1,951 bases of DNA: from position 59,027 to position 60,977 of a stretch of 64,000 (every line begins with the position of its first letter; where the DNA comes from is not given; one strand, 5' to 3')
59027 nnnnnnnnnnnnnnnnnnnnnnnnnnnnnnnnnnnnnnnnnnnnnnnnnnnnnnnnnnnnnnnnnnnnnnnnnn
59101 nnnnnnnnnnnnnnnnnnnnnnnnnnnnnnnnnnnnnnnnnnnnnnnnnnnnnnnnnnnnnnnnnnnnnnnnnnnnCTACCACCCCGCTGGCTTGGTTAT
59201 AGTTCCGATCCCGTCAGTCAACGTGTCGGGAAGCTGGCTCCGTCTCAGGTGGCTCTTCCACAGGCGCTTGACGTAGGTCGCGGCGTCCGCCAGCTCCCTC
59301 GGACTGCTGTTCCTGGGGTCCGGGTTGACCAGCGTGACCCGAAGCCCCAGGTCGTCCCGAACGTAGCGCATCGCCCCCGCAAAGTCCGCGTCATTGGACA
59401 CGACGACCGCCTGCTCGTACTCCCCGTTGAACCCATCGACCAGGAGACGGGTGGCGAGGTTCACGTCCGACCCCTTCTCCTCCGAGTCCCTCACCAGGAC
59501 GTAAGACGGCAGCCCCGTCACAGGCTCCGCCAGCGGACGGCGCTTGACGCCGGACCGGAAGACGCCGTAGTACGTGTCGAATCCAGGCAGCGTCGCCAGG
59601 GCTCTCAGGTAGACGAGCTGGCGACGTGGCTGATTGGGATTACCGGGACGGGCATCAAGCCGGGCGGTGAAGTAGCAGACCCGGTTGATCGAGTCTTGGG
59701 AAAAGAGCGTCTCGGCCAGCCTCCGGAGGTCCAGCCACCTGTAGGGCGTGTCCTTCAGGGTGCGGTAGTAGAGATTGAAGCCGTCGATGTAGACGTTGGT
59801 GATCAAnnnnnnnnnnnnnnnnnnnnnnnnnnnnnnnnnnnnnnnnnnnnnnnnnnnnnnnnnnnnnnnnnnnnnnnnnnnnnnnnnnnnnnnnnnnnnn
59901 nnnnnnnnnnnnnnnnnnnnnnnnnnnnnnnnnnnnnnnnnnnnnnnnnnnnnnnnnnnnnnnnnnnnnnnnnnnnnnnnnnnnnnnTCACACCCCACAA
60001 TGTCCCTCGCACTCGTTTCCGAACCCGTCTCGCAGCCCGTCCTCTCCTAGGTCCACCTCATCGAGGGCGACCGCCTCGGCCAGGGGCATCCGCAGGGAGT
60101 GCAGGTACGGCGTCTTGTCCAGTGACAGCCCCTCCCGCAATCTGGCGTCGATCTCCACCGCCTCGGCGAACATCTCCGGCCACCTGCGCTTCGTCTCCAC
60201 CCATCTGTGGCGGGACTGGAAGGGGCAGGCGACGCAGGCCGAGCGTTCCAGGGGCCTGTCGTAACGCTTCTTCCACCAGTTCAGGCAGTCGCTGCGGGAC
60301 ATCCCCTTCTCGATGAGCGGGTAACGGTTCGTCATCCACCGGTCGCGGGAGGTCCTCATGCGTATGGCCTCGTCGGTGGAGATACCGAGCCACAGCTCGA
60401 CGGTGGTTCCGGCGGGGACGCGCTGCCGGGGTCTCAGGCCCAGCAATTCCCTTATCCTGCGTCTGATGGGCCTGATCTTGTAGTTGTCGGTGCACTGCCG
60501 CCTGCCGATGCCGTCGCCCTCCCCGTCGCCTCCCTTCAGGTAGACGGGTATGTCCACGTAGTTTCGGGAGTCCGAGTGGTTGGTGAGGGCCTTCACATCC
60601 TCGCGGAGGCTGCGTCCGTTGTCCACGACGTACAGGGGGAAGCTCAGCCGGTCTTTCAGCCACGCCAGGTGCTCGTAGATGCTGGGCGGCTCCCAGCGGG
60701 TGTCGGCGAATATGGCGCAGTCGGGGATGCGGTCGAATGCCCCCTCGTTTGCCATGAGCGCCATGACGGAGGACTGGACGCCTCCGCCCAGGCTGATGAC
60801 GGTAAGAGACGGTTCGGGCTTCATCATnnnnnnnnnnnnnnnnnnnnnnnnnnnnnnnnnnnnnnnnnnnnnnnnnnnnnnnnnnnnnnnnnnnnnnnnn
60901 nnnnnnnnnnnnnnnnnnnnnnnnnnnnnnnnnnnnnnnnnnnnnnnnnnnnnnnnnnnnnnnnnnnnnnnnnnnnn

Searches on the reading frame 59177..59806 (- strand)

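Call 15: search_protein_families(library=pfam, proteins=[window:59177-59806:-], max_evalue=0.01)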
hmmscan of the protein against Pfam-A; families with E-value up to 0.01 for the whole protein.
window:59177-59806:- (209 aa): 1 family
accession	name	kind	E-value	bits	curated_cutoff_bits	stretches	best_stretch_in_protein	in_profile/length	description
PF01936.24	NYN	-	4.4e-11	43.9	24.2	1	3-178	2-140/145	NYN domain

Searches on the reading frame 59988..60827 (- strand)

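Call 15: search_protein_families(library=pfam, proteins=[window:59988-60827:-], max_evalue=0.01)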
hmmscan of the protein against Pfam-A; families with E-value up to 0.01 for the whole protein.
window:59988-60827:- (279 aa): 1 family
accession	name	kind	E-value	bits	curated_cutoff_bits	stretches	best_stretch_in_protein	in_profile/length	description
PF01507.26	PAPS_reduct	-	1.4e-06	28.9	22.5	1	10-128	3-99/175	Phosphoadenosine phosphosulfate reductase domain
